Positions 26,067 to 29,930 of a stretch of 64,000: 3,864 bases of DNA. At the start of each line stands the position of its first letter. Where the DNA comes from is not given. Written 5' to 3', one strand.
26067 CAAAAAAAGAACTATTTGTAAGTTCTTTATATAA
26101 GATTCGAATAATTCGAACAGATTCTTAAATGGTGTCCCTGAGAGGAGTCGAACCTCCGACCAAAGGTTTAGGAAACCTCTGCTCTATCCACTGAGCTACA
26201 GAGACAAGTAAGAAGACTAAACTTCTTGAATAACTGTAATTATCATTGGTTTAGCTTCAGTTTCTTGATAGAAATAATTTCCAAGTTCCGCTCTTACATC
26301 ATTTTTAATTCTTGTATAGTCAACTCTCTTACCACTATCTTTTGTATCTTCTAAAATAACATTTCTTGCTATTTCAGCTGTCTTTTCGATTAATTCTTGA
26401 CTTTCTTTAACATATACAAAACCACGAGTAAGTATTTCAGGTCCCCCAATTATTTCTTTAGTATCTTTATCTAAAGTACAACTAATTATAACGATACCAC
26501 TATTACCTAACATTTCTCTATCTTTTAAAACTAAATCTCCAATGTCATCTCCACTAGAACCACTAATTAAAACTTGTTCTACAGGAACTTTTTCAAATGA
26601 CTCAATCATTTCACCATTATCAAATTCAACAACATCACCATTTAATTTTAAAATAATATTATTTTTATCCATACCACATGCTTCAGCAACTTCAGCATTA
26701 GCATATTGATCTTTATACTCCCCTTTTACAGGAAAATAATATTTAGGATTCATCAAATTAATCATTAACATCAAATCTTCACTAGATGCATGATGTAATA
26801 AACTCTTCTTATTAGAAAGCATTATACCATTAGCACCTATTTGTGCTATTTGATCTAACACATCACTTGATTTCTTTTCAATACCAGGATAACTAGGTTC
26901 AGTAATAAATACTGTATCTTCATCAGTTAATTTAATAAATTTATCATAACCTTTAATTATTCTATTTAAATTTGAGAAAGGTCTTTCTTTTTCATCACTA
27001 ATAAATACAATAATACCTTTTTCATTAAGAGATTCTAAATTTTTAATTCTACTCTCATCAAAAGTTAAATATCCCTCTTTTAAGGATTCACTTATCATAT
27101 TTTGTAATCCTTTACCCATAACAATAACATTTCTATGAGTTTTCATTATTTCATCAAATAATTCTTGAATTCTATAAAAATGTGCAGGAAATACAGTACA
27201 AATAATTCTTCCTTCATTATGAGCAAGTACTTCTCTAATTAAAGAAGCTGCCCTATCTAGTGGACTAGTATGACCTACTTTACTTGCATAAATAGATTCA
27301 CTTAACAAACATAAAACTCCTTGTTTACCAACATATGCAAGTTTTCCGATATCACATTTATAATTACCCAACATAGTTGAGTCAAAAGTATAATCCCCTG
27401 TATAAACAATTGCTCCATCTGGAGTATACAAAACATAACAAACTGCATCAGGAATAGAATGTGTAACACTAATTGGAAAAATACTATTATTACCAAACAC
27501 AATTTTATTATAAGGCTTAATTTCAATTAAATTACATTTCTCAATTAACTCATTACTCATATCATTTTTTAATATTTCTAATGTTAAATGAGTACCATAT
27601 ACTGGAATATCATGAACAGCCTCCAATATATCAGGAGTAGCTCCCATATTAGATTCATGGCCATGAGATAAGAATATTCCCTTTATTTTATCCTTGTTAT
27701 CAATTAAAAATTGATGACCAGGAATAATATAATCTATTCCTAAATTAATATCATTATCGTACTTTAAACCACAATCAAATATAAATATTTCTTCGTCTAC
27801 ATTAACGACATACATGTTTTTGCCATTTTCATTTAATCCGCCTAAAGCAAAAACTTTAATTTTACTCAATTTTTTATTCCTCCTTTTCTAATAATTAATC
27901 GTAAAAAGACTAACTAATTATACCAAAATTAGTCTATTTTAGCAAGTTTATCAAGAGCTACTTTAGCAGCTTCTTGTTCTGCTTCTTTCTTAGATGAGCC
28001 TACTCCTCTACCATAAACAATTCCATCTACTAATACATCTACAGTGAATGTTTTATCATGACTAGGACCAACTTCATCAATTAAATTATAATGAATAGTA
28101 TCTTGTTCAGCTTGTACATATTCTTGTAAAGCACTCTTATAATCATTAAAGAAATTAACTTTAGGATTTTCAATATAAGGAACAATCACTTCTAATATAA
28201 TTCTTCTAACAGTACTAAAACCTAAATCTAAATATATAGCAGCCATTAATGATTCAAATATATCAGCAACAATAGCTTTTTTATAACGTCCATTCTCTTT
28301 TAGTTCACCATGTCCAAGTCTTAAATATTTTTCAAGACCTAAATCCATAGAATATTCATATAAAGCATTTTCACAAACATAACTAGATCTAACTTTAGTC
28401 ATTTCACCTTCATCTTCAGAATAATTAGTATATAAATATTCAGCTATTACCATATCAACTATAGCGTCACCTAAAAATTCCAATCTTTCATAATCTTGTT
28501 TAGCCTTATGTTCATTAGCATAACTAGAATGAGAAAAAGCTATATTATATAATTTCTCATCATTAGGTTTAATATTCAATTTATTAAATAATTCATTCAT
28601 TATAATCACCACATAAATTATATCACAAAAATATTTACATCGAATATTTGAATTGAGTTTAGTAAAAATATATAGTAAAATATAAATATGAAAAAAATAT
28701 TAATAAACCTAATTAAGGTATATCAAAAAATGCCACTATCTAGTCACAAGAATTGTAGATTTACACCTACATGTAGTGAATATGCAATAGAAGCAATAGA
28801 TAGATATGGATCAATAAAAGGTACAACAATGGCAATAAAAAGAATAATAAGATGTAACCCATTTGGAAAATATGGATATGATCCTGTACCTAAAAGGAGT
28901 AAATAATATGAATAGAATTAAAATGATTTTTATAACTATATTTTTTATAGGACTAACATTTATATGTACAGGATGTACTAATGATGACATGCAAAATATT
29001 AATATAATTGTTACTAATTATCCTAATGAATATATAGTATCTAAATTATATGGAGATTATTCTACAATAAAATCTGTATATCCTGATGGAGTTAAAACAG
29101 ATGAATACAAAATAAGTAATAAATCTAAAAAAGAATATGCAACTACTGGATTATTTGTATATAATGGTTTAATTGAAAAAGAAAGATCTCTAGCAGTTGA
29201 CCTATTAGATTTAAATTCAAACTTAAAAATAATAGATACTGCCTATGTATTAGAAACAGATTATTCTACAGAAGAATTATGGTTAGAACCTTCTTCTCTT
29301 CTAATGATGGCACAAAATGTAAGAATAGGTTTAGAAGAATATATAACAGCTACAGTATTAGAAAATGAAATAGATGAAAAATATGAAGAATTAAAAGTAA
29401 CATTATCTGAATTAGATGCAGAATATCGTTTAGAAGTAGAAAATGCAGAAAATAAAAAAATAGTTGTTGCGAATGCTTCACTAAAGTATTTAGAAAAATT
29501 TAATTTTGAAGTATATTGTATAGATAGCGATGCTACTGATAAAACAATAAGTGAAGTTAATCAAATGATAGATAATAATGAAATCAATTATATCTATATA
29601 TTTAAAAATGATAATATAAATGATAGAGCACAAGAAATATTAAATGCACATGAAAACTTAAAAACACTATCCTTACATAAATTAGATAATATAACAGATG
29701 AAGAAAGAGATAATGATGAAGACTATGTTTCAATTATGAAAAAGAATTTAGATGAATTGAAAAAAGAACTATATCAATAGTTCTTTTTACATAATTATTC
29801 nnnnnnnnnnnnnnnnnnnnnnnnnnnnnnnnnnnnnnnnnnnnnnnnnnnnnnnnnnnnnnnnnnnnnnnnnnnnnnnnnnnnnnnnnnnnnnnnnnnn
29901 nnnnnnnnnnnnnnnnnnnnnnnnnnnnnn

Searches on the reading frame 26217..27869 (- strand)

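Call 40: search_protein_families(library=pfam, proteins=[window:26217-27869:-], max_evalue=0.0001)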
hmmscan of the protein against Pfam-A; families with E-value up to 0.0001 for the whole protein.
window:26217-27869:- (550 aa): 4 families
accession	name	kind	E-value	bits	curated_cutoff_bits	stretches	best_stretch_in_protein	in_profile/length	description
PF17770.6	RNase_J_C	-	2.3e-27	96.4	23.8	1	447-550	1-102/102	Ribonuclease J C-terminal domain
PF22505.1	RNase_J_b_CASP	-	3.9e-17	62.6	27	1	219-340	1-125/126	Ribonuclease J, beta-CASP domain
PF12706.13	Lactamase_B_2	-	2.1e-07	31.2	27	1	56-162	25-145/200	Beta-lactamase superfamily domain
PF07521.17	RMMBL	-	2.5e-06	27.8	21.6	1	359-397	16-55/63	Zn-dependent metallo-hydrolase RNA specificity domain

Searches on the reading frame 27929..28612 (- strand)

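Call 40: search_protein_families(library=pfam, proteins=[window:27929-28612:-], max_evalue=0.0001)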
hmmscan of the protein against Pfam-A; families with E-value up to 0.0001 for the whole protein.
window:27929-28612:- (227 aa): 4 families
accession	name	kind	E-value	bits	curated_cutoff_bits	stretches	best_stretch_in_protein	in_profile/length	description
PF14622.11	Ribonucleas_3_3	-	1.7e-35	122.4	35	1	18-145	1-126/128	Ribonuclease-III-like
PF00636.31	Ribonuclease_3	-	3.9e-24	85.8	27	1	42-131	1-102/102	Ribonuclease III domain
PF00035.32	dsrm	-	4.3e-21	75.7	23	1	158-223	1-66/66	Double-stranded RNA binding motif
PF24995.1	DSRM_2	-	2.5e-05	25.1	27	1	185-224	41-78/79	dsRNA binding domain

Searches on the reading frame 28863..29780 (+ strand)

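Call 40: search_protein_families(library=pfam, proteins=[window:28863-29780:+], max_evalue=0.0001)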
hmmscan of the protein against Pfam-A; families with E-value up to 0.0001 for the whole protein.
window:28863-29780:+ (305 aa): 1 family
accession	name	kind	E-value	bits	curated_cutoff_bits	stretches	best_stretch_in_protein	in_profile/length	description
PF01297.22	ZnuA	-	3e-30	106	29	1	48-301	1-262/263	Zinc-uptake complex component A periplasmic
